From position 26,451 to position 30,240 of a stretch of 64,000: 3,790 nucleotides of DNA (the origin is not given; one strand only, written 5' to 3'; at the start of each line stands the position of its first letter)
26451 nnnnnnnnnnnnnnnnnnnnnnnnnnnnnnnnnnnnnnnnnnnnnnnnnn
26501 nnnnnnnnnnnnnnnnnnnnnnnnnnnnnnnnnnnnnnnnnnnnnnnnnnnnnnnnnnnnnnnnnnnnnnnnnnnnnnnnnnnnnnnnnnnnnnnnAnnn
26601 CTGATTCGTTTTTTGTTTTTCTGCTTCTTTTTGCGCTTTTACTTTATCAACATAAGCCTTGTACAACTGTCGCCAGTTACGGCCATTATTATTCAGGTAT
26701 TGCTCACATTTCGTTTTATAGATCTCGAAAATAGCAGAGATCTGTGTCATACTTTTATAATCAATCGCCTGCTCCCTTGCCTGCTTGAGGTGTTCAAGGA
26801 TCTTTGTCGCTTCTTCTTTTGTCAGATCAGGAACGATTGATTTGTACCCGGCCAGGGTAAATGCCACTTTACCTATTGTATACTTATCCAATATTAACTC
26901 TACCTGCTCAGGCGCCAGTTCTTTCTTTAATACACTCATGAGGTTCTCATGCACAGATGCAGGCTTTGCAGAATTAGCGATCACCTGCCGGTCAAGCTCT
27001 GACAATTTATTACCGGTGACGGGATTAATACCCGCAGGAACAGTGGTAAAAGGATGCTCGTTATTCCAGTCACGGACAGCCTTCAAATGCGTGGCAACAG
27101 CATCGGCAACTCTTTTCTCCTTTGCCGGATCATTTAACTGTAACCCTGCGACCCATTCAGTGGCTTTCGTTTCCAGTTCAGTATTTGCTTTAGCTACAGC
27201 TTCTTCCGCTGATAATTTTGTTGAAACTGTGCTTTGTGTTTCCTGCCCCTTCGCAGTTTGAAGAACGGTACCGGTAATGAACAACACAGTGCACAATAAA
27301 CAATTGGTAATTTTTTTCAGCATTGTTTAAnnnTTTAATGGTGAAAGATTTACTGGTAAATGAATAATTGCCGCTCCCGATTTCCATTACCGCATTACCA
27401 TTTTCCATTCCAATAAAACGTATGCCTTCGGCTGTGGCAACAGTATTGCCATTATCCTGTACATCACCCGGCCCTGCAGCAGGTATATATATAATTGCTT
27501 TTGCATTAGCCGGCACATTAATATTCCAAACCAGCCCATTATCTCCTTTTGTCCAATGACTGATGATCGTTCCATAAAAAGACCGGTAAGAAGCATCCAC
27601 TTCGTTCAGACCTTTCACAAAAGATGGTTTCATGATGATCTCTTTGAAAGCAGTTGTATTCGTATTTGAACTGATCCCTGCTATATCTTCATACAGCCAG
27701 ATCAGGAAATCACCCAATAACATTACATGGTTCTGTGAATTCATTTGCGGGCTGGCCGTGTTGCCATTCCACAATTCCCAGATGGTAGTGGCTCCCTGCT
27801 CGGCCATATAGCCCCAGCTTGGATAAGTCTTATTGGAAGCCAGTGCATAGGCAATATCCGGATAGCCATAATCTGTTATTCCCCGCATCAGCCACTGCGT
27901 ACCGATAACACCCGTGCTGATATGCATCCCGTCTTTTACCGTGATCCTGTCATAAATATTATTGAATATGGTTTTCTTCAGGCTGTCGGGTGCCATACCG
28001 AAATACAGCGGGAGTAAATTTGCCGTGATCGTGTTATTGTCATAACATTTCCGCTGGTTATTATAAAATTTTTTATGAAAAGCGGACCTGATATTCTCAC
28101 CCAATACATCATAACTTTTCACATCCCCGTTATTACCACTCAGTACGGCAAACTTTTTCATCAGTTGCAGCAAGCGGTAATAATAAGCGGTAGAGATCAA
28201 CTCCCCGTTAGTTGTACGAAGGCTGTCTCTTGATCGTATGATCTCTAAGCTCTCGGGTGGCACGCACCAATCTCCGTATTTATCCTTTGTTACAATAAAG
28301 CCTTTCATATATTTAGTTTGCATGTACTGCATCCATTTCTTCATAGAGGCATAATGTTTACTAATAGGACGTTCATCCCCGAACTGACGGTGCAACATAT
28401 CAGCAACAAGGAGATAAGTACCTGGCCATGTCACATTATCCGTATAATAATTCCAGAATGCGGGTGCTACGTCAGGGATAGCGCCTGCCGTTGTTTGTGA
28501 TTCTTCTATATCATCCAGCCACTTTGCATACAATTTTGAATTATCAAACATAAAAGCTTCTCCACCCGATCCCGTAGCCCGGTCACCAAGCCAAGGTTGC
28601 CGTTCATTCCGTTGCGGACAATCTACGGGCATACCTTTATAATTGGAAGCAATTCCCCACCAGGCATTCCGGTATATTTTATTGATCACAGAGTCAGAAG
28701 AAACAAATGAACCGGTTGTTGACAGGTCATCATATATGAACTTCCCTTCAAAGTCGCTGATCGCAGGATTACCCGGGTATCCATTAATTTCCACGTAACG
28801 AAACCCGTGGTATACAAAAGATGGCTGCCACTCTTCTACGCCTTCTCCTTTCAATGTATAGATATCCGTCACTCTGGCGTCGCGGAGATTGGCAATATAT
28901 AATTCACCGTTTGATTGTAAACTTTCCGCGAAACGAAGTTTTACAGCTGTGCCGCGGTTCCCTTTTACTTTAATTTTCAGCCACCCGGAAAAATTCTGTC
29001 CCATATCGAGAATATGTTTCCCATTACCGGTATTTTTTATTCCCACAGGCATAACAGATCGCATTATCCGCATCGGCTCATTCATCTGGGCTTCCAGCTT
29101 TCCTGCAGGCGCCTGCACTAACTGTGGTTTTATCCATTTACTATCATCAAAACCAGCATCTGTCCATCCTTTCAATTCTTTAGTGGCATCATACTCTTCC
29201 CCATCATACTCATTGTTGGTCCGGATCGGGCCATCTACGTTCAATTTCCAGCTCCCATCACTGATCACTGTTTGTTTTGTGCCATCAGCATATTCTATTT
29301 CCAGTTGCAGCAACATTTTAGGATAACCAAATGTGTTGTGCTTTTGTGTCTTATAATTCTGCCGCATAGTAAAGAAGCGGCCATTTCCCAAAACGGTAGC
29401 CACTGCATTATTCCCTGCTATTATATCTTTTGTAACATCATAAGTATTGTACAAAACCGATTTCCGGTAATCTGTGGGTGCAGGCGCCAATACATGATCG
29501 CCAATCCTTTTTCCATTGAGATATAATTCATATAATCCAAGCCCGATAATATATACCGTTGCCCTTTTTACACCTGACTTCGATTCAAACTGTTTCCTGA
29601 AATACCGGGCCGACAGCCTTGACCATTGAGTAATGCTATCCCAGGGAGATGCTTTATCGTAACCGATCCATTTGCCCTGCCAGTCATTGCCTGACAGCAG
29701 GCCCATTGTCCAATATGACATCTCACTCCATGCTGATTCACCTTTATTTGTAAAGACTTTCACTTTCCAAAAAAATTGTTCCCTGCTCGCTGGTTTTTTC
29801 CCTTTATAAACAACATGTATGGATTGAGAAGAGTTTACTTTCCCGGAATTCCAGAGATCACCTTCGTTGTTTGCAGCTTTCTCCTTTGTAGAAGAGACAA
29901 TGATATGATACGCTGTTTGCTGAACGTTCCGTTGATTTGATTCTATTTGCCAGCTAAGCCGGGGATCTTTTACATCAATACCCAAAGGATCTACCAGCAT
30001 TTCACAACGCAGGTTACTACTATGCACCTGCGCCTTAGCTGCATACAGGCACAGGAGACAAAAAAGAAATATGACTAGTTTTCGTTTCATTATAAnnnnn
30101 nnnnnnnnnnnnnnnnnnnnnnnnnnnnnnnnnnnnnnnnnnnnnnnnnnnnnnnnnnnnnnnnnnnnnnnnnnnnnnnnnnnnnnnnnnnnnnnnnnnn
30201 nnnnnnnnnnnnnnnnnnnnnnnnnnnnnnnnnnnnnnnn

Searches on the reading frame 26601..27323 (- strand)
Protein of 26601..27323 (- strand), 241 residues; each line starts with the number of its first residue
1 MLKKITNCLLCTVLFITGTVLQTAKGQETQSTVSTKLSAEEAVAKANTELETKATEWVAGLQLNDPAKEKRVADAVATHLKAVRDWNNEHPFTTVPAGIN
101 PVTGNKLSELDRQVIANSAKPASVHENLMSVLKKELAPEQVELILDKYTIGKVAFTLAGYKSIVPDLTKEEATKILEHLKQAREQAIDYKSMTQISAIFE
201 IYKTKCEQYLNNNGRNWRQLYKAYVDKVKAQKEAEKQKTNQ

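Call 12: search_protein_families(library=pfam, proteins=[window:26601-27323:-])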
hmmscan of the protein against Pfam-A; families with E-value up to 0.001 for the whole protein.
window:26601-27323:- (241 aa): 1 family
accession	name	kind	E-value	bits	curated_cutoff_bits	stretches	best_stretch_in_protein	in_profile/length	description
PF12875.12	DUF3826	-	2.4e-70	236.9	25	1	50-230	4-186/186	Protein of unknown function (DUF3826)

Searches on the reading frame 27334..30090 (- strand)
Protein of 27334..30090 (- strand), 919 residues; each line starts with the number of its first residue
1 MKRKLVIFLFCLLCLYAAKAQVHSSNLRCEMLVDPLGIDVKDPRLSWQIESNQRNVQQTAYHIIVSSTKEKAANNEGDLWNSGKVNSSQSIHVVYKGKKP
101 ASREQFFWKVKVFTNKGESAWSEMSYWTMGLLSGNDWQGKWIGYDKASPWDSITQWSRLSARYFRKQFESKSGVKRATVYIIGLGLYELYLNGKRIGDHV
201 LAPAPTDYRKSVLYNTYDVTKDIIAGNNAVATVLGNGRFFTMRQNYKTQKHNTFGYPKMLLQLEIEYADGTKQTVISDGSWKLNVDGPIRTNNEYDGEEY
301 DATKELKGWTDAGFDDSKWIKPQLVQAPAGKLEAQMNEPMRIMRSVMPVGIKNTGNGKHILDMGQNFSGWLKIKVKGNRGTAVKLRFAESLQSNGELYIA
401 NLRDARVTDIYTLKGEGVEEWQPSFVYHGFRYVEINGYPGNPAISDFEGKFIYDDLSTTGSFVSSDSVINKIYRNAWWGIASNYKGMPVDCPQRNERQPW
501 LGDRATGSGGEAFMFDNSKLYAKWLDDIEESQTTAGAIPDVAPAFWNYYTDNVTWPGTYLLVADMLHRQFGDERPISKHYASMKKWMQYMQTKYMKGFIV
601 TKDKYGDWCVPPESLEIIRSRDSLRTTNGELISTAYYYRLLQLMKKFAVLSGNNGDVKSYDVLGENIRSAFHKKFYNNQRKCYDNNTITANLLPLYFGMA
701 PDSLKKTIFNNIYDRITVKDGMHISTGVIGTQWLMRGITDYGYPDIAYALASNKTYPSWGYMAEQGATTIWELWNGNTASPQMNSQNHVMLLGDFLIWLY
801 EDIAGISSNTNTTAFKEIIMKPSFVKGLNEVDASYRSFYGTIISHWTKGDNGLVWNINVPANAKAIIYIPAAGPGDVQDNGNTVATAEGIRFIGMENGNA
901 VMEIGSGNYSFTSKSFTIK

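Call 12: search_protein_families(library=pfam, proteins=[window:27334-30090:-])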
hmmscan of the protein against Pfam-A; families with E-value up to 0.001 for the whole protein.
window:27334-30090:- (919 aa): 5 families
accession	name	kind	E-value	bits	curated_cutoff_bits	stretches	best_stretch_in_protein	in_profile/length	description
PF17389.8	Bac_rhamnosid6H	-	1.9e-103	346.8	24.5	1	458-803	2-339/339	Bacterial alpha-L-rhamnosidase 6 hairpin glycosidase domain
PF08531.16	Bac_rhamnosid_N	-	1.5e-59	201.1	25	1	174-343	3-171/172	Alpha-L-rhamnosidase N-terminal domain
PF25788.1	Ig_Rha78A_N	-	3.3e-37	127.4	27.4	1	25-133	2-105/105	Rha78A-like, N-terminal immunoglobulin domain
PF05592.18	Bac_rhamnosid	-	5e-34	116.7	22.2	1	353-453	2-102/102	Bacterial alpha-L-rhamnosidase concanavalin-like domain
PF17390.7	Bac_rhamnosid_C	-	3.8e-15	55.9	22.1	1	810-880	4-74/78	Bacterial alpha-L-rhamnosidase C-terminal domain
